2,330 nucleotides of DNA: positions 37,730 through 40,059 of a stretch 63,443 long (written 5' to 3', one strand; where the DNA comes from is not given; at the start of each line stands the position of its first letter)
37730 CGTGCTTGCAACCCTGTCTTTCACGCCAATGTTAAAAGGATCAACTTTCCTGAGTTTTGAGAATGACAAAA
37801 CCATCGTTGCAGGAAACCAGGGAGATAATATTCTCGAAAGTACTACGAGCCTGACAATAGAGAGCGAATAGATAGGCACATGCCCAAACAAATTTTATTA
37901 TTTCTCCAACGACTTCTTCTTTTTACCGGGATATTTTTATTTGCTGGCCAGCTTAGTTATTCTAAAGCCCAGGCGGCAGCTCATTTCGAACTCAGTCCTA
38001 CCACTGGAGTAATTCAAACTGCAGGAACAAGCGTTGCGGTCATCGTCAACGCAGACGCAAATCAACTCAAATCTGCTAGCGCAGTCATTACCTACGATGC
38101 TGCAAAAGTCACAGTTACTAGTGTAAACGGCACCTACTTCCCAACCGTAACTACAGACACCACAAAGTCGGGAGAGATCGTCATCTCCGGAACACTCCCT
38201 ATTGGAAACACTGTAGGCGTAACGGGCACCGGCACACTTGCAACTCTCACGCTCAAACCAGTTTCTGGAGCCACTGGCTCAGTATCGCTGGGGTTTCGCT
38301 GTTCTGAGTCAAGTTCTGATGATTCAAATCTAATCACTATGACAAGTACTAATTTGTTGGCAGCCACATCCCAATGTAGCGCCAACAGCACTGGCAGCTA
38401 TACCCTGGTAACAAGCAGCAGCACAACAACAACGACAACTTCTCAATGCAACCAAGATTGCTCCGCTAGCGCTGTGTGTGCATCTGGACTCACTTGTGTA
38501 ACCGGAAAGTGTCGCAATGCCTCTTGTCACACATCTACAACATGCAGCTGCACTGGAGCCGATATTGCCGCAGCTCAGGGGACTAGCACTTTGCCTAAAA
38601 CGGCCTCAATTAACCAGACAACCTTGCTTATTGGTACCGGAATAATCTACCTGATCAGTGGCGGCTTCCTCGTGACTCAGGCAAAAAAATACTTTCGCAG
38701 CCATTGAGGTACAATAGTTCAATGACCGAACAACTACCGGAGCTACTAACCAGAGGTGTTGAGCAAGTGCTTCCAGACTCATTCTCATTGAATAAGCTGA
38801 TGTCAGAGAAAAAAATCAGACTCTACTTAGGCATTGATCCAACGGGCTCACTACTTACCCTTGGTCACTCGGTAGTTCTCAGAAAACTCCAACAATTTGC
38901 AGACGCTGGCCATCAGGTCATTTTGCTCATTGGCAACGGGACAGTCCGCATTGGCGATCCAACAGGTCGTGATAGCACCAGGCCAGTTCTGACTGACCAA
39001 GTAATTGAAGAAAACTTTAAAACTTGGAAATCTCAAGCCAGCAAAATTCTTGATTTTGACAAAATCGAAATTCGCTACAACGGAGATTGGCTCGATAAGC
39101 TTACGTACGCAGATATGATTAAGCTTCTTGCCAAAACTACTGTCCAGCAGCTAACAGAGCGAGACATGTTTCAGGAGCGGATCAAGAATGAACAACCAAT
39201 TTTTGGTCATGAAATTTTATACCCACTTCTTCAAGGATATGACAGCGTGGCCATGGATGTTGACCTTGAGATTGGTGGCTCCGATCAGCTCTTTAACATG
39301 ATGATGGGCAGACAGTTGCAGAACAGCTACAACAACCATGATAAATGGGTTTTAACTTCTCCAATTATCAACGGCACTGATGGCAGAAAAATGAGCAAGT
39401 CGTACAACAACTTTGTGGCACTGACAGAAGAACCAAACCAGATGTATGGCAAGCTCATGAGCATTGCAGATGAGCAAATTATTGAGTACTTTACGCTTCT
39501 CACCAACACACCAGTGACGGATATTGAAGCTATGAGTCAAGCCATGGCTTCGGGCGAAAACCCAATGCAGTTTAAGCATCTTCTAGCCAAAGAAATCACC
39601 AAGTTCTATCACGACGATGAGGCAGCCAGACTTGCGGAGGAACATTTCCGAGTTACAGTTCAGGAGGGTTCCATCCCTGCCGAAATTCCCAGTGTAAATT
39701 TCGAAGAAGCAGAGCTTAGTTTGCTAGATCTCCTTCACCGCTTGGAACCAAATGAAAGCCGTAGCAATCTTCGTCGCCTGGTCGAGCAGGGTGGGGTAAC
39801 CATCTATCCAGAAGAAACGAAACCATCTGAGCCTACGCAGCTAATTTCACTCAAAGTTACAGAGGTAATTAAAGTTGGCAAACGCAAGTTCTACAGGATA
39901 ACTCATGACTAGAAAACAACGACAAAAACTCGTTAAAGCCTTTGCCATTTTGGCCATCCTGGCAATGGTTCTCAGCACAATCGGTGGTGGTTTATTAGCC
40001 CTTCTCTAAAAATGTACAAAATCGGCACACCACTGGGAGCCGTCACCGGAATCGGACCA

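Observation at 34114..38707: Four-gene cohesin/dockerin-type surface scaffold operon with a sortase-anchored base and no enzyme cargo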

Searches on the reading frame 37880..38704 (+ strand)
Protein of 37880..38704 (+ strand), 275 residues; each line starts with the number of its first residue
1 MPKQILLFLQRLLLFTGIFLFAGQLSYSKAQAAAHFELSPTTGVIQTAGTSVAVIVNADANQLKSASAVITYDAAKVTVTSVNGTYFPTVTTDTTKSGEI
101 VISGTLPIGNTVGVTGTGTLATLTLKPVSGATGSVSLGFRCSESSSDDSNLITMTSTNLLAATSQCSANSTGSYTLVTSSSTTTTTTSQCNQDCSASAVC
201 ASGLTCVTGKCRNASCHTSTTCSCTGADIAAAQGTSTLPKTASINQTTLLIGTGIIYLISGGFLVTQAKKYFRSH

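Call 3: search_protein_families(library=pfam, proteins=[window:37880-38704:+], max_evalue=1)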
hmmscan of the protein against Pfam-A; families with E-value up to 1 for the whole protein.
window:37880-38704:+ (275 aa): 1 family
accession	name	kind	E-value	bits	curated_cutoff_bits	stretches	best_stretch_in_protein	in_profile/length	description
PF14597.12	Lactamase_B_5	-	0.17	11.8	28.4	1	51-123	55-123/199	Metallo-beta-lactamase superfamily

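Call 4: search_protein_families(library=ncbifam, proteins=[window:37880-38704:+], max_evalue=1)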
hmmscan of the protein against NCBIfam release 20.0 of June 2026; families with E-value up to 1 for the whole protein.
window:37880-38704:+ (275 aa): 0 families

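Call 28: search_solved_structures(query=A1, max_evalue=10, show_alignments=2)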
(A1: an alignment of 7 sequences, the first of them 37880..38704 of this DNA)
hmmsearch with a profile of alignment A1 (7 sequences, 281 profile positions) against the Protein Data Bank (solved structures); distinct sequences matched with E-value up to 10: 11.
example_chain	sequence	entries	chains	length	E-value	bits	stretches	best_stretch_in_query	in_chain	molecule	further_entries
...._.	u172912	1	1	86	0.13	14.6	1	21-58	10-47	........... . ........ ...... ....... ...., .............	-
7bgi_K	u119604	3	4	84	0.14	14.6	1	21-58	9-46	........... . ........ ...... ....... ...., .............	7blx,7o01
6jo5_K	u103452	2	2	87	0.14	14.6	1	21-58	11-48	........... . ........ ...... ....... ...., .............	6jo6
7d0j_K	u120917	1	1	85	0.14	14.6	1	21-58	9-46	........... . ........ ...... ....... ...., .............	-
1oig_A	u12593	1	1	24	0.96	11.8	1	197-218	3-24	Dumpy, isoform Y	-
2wfx_B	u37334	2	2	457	1.7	11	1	172-229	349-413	HEDGEHOG-INTERACTING PROTEIN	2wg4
2wft_A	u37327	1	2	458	1.8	10.9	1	172-229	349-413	HEDGEHOG-INTERACTING PROTEIN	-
2wg3_C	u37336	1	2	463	1.8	10.9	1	172-229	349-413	HEDGEHOG-INTERACTING PROTEIN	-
3ho3_A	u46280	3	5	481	1.9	10.8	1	172-229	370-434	Hedgehog-interacting protein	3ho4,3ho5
7pgm_A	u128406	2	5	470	1.9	10.8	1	172-229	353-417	Hedgehog-interacting protein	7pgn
4pmk_A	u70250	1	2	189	4.2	9.7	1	193-226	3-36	Kiwellin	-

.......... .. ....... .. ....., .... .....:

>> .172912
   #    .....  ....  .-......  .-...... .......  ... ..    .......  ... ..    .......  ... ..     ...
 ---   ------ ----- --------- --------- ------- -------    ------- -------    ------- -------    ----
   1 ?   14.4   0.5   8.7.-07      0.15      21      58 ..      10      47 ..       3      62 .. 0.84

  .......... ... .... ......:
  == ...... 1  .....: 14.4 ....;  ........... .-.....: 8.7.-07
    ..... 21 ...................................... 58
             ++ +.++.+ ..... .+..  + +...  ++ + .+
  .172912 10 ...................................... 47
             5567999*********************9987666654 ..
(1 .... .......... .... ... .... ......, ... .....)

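Call 31: find_homologous_proteins(query=window:37880-38704:+)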
Query window:37880-38704:+ (275 aa): 18 proteins with E <= 0.001 among 4287 candidates.
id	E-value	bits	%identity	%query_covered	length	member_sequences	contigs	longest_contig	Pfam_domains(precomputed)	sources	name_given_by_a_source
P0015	6.8e-162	555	100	100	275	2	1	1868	-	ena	-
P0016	1.4e-106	374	67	100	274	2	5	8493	-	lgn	-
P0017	5.5e-103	362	71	91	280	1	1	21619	-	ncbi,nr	ncbi:MAG: hypothetical protein O2840_02735 [bacterium]|nr:hypothetical protein [bacterium]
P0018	2.7e-99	350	67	97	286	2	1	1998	-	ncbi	-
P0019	4.0e-97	343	71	86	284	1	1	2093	-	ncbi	-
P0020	2.9e-93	330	65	97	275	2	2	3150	-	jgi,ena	-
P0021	1.7e-89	318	66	87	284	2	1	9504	-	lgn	-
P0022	1.9e-87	311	61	96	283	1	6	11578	-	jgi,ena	jgi:hypothetical protein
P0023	4.2e-87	310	63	85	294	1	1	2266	-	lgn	-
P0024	1.7e-80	288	57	97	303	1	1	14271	-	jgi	jgi:hypothetical protein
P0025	1.3e-78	282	56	99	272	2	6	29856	PF00746.27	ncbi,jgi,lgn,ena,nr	ncbi:MAG: LPXTG cell wall anchor domain-containing protein [Candidatus Pacebacteria bacterium]|nr:LP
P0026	1.5e-77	279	59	88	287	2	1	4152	-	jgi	jgi:hypothetical protein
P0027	5.1e-50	188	63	55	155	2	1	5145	-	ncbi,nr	ncbi:MAG: hypothetical protein COU68_02170 [Candidatus Pacebacteria bacterium CG10_big_fil_rev_8_21_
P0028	4.6e-25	107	38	64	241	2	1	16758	-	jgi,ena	-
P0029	8.9e-9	53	35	60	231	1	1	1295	PF00963.25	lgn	-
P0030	3.0e-6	45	33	53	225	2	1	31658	PF00963.25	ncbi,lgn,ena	ncbi:MAG: cohesin domain-containing protein [Candidatus Shapirobacteria bacterium]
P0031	1.4e-5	43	30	53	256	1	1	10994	PF00963.25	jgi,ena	-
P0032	4.4e-5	41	31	53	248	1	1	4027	PF00963.25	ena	-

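Call 34: search_protein_families(library=pfam, alignment_id=A5, max_evalue=0.1)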
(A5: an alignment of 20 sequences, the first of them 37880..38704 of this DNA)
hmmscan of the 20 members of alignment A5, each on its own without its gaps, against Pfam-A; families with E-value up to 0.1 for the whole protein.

A. member 1, window:37880-38704:+ (275 aa): 0 families

B. families by the number of members that match (of 20 scanned): 10 families
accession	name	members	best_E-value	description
PF00746.26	Gram_pos_anchor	12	2.2e-05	LPXTG cell wall anchor motif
PF00963.24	Cohesin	8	5.7e-11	Cohesin domain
PF21164.2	Dumpy_DPY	7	0.0045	Dumpy, DPY module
PF17529.7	DUF5450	2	0.02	Family of unknown function (DUF5450)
PF07940.18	Hepar_II_III_C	1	0.0031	Heparinase II/III-like, C-terminal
PF11966.13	SSURE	1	0.015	SSURE domain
PF05283.16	MGC-24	1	0.016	Multi-glycosylated core protein 24 (MGC-24), sialomucin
PF22639.1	Gp18_dom_I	1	0.084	Tail sheath protein Gp18-like domain I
PF02293.20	AmiS_UreI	1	0.085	AmiS/UreI family transporter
PF17892.7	Cadherin_5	1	0.097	Cadherin-like domain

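Call 47: predict_structure(alignment_id=A6)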
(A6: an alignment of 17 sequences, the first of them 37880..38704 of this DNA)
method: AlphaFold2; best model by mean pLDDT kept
length: 275 residues; sequences in the alignment: 17
mean_pLDDT: 70.4   pTM: 0.51
mean pLDDT of the five models: 70.4, 65.8, 62.5, 54.6, 48.7
residues with pLDDT >= 90: 21; 70-90: 153; 50-70: 50; < 50: 51
segments of 3 or more residues with pLDDT < 50: 27-30, 144-159, 180-188, 225-246
pLDDT, mean of each block of 10 residues (from residue 1): 73 78 52 77 88 87 82 90 84 86 80 82 91 85 45 41 59 74 44 76 76 65 47 36 50 76 80 71
secondary structure, 60 per line:
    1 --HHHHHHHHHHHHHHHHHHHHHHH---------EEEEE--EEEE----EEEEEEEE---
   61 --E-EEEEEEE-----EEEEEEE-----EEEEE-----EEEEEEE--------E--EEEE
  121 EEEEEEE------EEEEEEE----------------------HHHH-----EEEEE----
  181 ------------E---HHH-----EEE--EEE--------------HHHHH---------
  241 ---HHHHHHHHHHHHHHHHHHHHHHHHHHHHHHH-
elements in order: H3-25 E35-39 E42-45 E50-57 E65-71 E77-83 E89-93 E99-105 E117-127 E134-140 H163-166 E172-176 E205-207 E210-212 H227-231 H244-274

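Call 50: fold_search(model_id=the predicted structure, library=pdb)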
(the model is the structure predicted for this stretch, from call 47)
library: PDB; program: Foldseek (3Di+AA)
matches with E <= 10: 1886; with E <= 0.001: 59
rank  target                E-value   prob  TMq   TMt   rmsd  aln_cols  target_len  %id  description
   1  6kgc_A                8.6e-09  1.00  0.42  0.76   2.8       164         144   19  Crystal structure of CaDoc0917(R49D)-CaCohA2 complex at pH 5.4 (released 2020-07-08)
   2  6kgd_A                1.1e-08  1.00  0.41  0.75   4.2       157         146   19  Crystal structure of CaDoc0917(R49D)-CaCohA2 complex at pH 8.0 (released 2020-07-08)
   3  6kgf_C                4.7e-08  1.00  0.40  0.72   3.6       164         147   18  Crystal structure of CaDoc0917(R16D)-CaCohA2 complex at pH 8.2 (released 2020-07-08)
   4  6kge_A                1.2e-07  1.00  0.39  0.72   3.7       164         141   18  Crystal structure of CaDoc0917(R16D)-CaCohA2 complex at pH 5.5 (released 2020-07-08)
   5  6kgf_A                1.4e-07  1.00  0.39  0.72   3.6       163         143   18  Crystal structure of CaDoc0917(R16D)-CaCohA2 complex at pH 8.2 (released 2020-07-08)
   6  4ums                  1.6e-07  1.00  0.41  0.70   5.2       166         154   13  The crystal structure of the seventh ScaB type I cohesin from Pseudobacteroides cellulosolvens (released 2015-05-06)
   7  5nrm_A                7.1e-07  1.00  0.35  0.65   2.4       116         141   16  Crystal structure of the sixth cohesin from Acetivibrio cellulolyticus' scaffoldin B in complex with Cel5 dockerin S51 (released 2018-01-31)
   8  4uyq_A                7.5e-07  1.00  0.39  0.70   4.0       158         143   14  High resolution structure of the third cohesin ScaC in complex with the ScaB dockerin with a mutation in the C-termina (released 2015-04-15)
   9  6kg8_MODEL_1_A        9.0e-07  1.00  0.38  0.64   4.3       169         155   21  Solution structure of CaCohA2 from Clostridium acetobutylicum (released 2020-07-08)
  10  4uyp_C                1.0e-06  1.00  0.34  0.60   2.8       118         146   18  High resolution structure of the third cohesin ScaC in complex with the ScaB dockerin with a mutation in the N-termina (released 2015-04-15)
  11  4dh2_C                1.0e-06  1.00  0.35  0.58   4.4       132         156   15  Crystal structure of Coh-OlpC(Cthe_0452)-Doc435(Cthe_0435) complex: A novel type I Cohesin-Dockerin complex from Clost (released 2012-11-28)
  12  2vn5_C                1.7e-06  1.00  0.35  0.62   3.0       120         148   15  The Clostridium cellulolyticum dockerin displays a dual binding mode for its cohesin partner (released 2008-05-20)
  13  1g1k_A                2.4e-06  1.00  0.34  0.61   3.1       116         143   16  COHESIN MODULE FROM THE CELLULOSOME OF CLOSTRIDIUM CELLULOLYTICUM (released 2000-11-22)
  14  4uyp_A                2.9e-06  1.00  0.39  0.70   4.1       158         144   14  High resolution structure of the third cohesin ScaC in complex with the ScaB dockerin with a mutation in the N-termina (released 2015-04-15)
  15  5nrk_A                3.3e-06  1.00  0.35  0.64   2.4       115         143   16  Crystal structure of the sixth cohesin from Acetivibrio cellulolyticus' scaffoldin B in complex with Cel5 dockerin S15 (released 2018-01-31)
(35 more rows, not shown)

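Call 60: find_encoding_contigs(protein=P0025, flank=10000, max_places=1)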
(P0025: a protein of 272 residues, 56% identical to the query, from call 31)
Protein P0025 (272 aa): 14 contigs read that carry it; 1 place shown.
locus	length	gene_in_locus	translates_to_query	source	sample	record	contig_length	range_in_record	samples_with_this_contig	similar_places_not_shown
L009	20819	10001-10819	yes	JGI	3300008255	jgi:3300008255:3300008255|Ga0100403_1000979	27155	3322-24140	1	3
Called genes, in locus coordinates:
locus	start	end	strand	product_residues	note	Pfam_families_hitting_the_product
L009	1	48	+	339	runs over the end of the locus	PF02912:Phe_tRNA-synt_N, PF01409:tRNA-synt_2d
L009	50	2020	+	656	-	PF03483:B3_4, PF03484:B5, PF17759:tRNA_synthFbeta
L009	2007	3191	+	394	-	PF04932:Wzy_C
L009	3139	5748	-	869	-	-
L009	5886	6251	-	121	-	-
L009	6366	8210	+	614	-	-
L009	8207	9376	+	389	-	PF00963:Cohesin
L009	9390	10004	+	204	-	-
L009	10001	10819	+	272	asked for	PF00746:Gram_pos_anchor (weak)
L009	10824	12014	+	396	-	PF00579:tRNA-synt_1b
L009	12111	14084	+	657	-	PF17191:RecG_wedge, PF22590:Cas3-like_C_2 (faint), PF00270:DEAD, PF04851:ResIII, PF00271:Helicase_C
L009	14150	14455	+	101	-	-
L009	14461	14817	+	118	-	PF01029:NusB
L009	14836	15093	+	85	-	-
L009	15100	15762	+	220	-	PF14622:Ribonucleas_3_3, PF22935:RM44_endonuclase (weak), PF00636:Ribonuclease_3, PF00035:dsrm, PF14709:DND1_DSRM (faint)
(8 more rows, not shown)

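Call 61: find_encoding_contigs(protein=P0030, flank=10000, max_places=1)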
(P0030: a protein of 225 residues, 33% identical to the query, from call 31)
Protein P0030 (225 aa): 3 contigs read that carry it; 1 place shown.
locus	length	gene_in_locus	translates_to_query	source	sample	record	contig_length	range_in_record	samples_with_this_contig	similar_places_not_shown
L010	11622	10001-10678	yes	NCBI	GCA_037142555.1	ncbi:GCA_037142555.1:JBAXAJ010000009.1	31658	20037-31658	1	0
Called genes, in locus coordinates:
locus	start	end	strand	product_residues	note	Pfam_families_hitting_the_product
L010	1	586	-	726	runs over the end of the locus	PF26449:DUF8128, PF01935:DUF87 (weak), PF10412:TrwB_AAD_bind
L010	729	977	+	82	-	PF00550:PP-binding (weak)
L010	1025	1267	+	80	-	PF00550:PP-binding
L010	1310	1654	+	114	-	-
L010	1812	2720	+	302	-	PF00318:Ribosomal_S2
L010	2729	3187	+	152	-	PF00889:EF_TS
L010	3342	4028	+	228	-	-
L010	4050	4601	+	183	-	PF01765:RRF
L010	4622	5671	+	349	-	PF02163:Peptidase_M50, PF13180:PDZ_2 (weak)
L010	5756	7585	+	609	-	-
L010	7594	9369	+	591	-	-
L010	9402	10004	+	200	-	PF00963:Cohesin (faint)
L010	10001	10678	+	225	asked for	PF00963:Cohesin (weak)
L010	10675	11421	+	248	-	PF16656:Pur_ac_phosph_N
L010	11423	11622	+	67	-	?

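Call 62: search_protein_families(library=pfam, proteins=[L010:5756-7582:+, L010:7594-9366:+, L010:9402-10001:+, L010:10001-10675:+, L010:10675-11418:+], max_evalue=0.05)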
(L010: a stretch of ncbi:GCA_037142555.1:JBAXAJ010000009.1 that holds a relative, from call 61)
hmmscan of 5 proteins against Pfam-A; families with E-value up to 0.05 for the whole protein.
L010:5756-7582:+ (609 aa): 0 families

L010:7594-9366:+ (591 aa): 2 families
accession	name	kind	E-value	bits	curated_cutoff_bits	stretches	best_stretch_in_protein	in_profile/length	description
PF16899.10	Cyclin_C_2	-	0.0095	16.7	27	0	80-131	43-90/99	Cyclin C-terminal domain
PF11971.13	CAMSAP_CH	-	0.037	14.4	27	0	65-104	16-52/85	CAMSAP CH domain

L010:9402-10001:+ (200 aa): 1 family
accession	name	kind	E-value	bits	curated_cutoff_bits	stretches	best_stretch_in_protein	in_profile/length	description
PF00963.24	Cohesin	-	1.7e-05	25.5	24.1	1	62-157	7-105/139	Cohesin domain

L010:10001-10675:+ (225 aa): 3 families
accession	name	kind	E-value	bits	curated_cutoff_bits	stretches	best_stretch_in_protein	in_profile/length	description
PF00963.24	Cohesin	-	5.6e-06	27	24.1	1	38-133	9-109/139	Cohesin domain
PF00746.26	Gram_pos_anchor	-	8.3e-05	22.9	20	1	194-223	7-35/43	LPXTG cell wall anchor motif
PF05283.16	MGC-24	-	0.016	16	28.5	1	160-225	64-130/140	Multi-glycosylated core protein 24 (MGC-24), sialomucin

L010:10675-11418:+ (248 aa): 3 families
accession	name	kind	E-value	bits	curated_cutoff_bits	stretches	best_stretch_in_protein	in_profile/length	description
PF16656.11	Pur_ac_phosph_N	-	1.6e-08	35.4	30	1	46-128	4-93/93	Purple acid Phosphatase, N-terminal domain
PF00404.24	Dockerin_1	-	0.001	19.7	22.9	1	184-239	2-48/57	Dockerin type I domain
PF00041.27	fn3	-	0.0017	19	25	1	42-112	2-68/84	Fibronectin type III domain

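Call 74: search_protein_families(library=pfam, proteins=[L010:5756-7582:+, L010:7594-9366:+], max_evalue=0.1)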
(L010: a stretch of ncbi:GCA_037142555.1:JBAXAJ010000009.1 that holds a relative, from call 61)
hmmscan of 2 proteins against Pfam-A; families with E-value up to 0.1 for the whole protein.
L010:5756-7582:+ (609 aa): 0 families

L010:7594-9366:+ (591 aa): 4 families
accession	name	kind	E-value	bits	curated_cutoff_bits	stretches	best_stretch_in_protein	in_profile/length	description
PF16899.10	Cyclin_C_2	-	0.0095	16.7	27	0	80-131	43-90/99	Cyclin C-terminal domain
PF11971.13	CAMSAP_CH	-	0.037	14.4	27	0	65-104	16-52/85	CAMSAP CH domain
PF00404.24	Dockerin_1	-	0.062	13.9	22.9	0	535-580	7-54/57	Dockerin type I domain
PF11291.13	DUF3091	-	0.084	13.5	25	0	82-103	45-66/100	Protein of unknown function (DUF3091)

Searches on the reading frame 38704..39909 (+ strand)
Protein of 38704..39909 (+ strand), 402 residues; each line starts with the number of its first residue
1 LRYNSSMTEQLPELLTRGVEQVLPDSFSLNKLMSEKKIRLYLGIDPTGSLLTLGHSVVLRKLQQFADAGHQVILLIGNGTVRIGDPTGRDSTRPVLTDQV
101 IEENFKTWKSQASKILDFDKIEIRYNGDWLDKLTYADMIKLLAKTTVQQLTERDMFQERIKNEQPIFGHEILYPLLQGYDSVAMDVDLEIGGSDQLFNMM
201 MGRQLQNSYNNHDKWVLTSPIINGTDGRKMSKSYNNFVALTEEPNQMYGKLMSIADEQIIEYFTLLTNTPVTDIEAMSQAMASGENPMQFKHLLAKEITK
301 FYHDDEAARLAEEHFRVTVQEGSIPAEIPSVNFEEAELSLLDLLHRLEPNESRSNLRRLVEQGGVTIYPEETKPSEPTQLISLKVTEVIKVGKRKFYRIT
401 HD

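Call 49: search_protein_families(library=pfam, proteins=[window:38704-39909:+], max_evalue=0.0001)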
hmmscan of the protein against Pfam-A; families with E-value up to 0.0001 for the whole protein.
window:38704-39909:+ (402 aa): 1 family
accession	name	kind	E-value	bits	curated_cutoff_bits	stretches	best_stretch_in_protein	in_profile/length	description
PF00579.31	tRNA-synt_1b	-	2e-68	231.3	21.1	1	34-316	2-288/292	tRNA synthetases class I (W and Y)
